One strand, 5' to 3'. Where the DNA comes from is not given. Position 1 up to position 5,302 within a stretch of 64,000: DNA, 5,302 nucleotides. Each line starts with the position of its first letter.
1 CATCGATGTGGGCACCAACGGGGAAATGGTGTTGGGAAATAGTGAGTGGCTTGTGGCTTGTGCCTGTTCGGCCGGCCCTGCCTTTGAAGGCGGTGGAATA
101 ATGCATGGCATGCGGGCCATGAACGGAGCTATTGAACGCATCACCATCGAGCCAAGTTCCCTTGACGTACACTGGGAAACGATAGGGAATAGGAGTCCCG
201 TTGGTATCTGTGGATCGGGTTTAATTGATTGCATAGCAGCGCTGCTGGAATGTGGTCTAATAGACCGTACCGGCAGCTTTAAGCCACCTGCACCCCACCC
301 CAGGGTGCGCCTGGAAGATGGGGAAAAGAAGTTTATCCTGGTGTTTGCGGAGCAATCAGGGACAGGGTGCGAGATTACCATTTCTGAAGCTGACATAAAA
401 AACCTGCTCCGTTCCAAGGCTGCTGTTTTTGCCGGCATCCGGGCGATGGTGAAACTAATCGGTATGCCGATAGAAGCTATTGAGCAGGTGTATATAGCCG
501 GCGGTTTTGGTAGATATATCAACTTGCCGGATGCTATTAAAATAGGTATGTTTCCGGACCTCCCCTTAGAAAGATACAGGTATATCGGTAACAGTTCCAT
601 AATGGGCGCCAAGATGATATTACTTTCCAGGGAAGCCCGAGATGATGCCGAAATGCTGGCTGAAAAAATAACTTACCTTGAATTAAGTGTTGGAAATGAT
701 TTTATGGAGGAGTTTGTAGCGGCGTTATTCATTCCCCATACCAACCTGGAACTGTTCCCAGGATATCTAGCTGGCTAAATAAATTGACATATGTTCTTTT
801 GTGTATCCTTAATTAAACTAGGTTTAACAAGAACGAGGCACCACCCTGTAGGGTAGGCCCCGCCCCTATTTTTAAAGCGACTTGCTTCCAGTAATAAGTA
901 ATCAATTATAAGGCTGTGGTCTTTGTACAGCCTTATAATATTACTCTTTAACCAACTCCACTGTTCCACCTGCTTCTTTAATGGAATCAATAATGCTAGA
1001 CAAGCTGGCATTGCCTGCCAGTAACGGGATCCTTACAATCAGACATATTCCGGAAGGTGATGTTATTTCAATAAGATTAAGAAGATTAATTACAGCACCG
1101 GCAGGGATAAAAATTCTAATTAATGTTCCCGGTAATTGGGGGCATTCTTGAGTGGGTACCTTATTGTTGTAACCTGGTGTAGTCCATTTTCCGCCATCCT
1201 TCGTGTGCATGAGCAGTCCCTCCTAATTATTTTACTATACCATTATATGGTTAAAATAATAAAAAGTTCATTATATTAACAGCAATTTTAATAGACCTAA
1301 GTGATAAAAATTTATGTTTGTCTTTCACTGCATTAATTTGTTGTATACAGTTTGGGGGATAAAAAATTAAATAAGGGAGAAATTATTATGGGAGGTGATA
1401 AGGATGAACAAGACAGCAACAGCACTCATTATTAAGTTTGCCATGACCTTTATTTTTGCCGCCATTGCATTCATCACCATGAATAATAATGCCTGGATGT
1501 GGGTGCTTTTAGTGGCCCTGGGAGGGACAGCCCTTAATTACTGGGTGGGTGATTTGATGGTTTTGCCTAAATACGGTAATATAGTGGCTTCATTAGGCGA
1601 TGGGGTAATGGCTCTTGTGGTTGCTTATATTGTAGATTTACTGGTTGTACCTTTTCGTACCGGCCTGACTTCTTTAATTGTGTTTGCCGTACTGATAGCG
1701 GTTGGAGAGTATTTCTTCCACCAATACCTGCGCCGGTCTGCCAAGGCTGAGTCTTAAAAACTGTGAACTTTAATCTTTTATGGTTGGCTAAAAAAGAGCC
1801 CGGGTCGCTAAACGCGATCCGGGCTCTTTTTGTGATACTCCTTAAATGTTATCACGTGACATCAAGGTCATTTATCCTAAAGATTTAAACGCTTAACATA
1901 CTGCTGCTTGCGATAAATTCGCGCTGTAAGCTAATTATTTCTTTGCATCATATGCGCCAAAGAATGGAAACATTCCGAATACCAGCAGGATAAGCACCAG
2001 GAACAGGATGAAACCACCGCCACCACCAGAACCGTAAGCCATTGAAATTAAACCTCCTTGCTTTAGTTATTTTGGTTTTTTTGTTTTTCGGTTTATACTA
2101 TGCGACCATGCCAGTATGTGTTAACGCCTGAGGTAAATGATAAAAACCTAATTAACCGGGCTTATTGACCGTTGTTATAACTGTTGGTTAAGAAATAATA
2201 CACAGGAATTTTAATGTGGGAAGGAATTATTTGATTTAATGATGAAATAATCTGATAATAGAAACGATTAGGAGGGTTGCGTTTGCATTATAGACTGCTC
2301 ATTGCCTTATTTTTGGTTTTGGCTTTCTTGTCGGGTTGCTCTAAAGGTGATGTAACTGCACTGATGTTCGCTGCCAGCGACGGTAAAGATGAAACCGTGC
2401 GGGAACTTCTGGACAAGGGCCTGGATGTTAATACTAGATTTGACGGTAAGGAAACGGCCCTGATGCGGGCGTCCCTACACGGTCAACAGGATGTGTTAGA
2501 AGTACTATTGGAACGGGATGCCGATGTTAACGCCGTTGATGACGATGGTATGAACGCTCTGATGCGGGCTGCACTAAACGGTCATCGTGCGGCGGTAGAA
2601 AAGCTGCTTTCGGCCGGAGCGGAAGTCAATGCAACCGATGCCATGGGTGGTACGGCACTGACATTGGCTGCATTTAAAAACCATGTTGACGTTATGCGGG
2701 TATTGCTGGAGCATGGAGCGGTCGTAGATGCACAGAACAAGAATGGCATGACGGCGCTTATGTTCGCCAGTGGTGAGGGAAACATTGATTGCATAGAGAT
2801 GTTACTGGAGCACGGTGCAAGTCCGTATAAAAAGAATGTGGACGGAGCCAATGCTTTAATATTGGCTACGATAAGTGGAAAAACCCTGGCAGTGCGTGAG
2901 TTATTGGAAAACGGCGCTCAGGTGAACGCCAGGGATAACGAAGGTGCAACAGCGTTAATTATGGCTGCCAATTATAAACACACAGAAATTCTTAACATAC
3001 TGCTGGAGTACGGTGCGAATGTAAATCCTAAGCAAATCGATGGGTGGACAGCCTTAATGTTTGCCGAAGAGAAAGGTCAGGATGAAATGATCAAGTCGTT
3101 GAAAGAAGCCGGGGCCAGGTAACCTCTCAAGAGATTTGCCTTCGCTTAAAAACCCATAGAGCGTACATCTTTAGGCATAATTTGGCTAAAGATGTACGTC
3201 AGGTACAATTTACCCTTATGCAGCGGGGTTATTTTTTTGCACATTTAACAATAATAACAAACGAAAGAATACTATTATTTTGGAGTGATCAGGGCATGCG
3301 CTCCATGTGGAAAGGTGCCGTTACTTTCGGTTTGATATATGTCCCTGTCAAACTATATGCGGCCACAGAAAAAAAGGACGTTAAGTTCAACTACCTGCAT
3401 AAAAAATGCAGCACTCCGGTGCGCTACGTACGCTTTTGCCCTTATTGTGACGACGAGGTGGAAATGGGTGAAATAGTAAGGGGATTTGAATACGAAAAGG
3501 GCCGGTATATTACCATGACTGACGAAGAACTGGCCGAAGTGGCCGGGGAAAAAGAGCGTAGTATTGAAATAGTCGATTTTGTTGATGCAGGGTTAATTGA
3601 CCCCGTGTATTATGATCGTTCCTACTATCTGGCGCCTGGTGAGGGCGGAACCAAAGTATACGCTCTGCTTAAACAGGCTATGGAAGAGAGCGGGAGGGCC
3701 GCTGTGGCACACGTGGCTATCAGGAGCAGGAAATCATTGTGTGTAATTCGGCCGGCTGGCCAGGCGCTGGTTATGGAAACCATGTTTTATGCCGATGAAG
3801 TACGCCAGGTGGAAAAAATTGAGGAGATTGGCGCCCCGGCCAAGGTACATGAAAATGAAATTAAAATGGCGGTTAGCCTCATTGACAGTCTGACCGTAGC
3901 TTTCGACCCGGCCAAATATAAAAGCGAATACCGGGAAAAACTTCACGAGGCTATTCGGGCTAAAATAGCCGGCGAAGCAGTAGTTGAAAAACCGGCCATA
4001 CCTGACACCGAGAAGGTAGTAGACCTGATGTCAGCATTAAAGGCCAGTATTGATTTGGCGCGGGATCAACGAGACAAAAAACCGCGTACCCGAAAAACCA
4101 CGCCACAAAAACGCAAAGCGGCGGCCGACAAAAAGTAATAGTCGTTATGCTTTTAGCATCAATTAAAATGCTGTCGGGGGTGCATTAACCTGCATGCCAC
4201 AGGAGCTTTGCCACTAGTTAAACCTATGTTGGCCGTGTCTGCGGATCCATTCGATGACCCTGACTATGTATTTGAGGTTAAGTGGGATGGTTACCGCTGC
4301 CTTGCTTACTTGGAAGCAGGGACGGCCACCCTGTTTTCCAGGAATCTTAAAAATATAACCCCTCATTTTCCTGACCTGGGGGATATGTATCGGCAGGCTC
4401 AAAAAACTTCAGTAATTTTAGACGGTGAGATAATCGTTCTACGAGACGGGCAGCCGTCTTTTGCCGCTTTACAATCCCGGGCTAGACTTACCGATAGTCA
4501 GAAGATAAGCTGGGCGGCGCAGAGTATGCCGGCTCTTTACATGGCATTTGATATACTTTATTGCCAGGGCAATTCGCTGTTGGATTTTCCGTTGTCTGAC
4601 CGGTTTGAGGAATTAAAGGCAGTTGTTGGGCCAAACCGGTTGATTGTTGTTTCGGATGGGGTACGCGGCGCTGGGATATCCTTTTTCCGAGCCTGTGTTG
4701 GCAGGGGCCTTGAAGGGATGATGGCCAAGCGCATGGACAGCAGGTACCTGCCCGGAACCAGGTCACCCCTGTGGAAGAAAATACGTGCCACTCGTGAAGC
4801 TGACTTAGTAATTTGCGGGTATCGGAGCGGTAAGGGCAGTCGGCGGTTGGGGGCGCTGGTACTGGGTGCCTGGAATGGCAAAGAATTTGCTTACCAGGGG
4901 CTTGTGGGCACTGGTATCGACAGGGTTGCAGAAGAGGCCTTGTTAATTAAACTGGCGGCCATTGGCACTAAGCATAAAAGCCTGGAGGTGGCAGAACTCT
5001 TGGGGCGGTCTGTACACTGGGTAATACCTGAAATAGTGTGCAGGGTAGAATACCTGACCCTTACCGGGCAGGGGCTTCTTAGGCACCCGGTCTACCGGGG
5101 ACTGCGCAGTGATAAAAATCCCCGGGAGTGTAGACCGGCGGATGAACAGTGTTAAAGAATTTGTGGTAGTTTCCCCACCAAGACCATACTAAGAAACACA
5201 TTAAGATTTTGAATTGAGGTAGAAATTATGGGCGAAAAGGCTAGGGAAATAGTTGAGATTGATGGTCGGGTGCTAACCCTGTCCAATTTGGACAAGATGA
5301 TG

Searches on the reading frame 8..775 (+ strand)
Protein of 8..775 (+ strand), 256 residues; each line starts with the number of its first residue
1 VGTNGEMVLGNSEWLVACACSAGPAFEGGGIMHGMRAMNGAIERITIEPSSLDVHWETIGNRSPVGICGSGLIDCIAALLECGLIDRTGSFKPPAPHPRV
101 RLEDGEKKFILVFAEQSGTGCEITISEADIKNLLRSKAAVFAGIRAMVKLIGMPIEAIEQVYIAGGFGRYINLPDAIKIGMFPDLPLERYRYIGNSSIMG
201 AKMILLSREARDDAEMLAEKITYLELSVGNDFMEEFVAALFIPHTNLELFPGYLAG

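Call 51: search_protein_families(library=pfam, max_evalue=0.00001, proteins=[window:8-775:+])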
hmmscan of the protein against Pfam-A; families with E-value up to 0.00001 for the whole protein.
window:8-775:+ (256 aa): 1 family
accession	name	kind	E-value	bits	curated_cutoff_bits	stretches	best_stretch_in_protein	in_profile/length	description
PF14574.11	RACo_C_ter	-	1.9e-101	339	27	1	1-252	8-259/261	C-terminal domain of RACo the ASKHA domain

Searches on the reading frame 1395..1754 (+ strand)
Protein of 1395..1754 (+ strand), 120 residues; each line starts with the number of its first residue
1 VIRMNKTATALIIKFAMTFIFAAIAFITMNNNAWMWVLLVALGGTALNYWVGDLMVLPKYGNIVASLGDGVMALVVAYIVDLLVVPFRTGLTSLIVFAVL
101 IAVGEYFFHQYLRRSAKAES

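Call 51: search_protein_families(library=pfam, max_evalue=0.00001, proteins=[window:1395-1754:+])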
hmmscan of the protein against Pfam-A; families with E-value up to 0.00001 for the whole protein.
window:1395-1754:+ (120 aa): 1 family
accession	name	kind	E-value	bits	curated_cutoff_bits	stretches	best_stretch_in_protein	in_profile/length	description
PF10710.14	DUF2512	-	1.2e-21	77.3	26.5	1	6-116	2-113/136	Protein of unknown function (DUF2512)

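Call 103: find_encoding_contigs(protein=window:1395-1754:+, flank=10000, max_places=2)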
Protein window:1395-1754:+ (120 aa): no gene with exactly this product is on record in the collection.

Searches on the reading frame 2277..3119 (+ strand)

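Call 51: search_protein_families(library=pfam, max_evalue=0.00001, proteins=[window:2277-3119:+])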
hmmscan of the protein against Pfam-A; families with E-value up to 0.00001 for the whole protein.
window:2277-3119:+ (281 aa): 6 families
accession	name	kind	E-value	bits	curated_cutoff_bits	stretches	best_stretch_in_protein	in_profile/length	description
PF12796.13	Ank_2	-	3.1e-68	226.8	27.3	4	95-186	1-89/90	Ankyrin repeats (3 copies)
PF00023.36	Ank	-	8.6e-55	180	21.1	3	156-187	1-32/33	Ankyrin repeat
PF13637.12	Ank_4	-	6.1e-52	172.9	22.7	4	129-177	2-50/50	Ankyrin repeats (many copies)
PF13857.12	Ank_5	-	7.7e-40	134.9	27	3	209-260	1-53/56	Ankyrin repeats (many copies)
PF13606.12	Ank_3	-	1.1e-38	126.6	22.3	0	156-184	1-29/30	Ankyrin repeat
PF24521.3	Ank_KRIT1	-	8.9e-15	55.1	80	1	93-180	20-108/149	KRIT1 ankyrin-repeats domain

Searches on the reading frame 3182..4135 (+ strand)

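Call 51: search_protein_families(library=pfam, max_evalue=0.00001, proteins=[window:3182-4135:+])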
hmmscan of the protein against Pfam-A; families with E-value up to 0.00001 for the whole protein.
window:3182-4135:+ (318 aa): 1 family
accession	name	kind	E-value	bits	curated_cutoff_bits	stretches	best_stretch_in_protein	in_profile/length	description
PF02735.22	Ku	-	2.2e-53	181.4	25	1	49-229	2-190/190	Ku70/Ku80 beta-barrel domain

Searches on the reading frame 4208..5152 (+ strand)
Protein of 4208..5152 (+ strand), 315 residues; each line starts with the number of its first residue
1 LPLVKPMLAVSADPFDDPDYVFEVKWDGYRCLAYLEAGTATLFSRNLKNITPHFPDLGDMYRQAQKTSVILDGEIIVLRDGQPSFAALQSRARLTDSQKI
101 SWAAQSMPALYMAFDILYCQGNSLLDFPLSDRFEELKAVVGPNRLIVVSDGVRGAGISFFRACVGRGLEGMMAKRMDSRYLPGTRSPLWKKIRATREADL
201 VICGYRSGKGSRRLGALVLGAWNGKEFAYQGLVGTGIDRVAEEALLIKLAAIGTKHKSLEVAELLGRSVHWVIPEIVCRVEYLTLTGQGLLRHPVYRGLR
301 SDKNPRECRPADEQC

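Call 51: search_protein_families(library=pfam, max_evalue=0.00001, proteins=[window:4208-5152:+])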
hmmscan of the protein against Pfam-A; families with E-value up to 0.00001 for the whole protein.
window:4208-5152:+ (315 aa): 2 families
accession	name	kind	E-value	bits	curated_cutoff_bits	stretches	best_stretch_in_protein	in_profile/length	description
PF01068.26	DNA_ligase_A_M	-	2.9e-35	122.3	26.2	1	6-192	1-203/204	ATP dependent DNA ligase domain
PF04679.21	DNA_ligase_A_C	-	1.4e-18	67.5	27.5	1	212-303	3-94/94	ATP dependent DNA ligase C terminal region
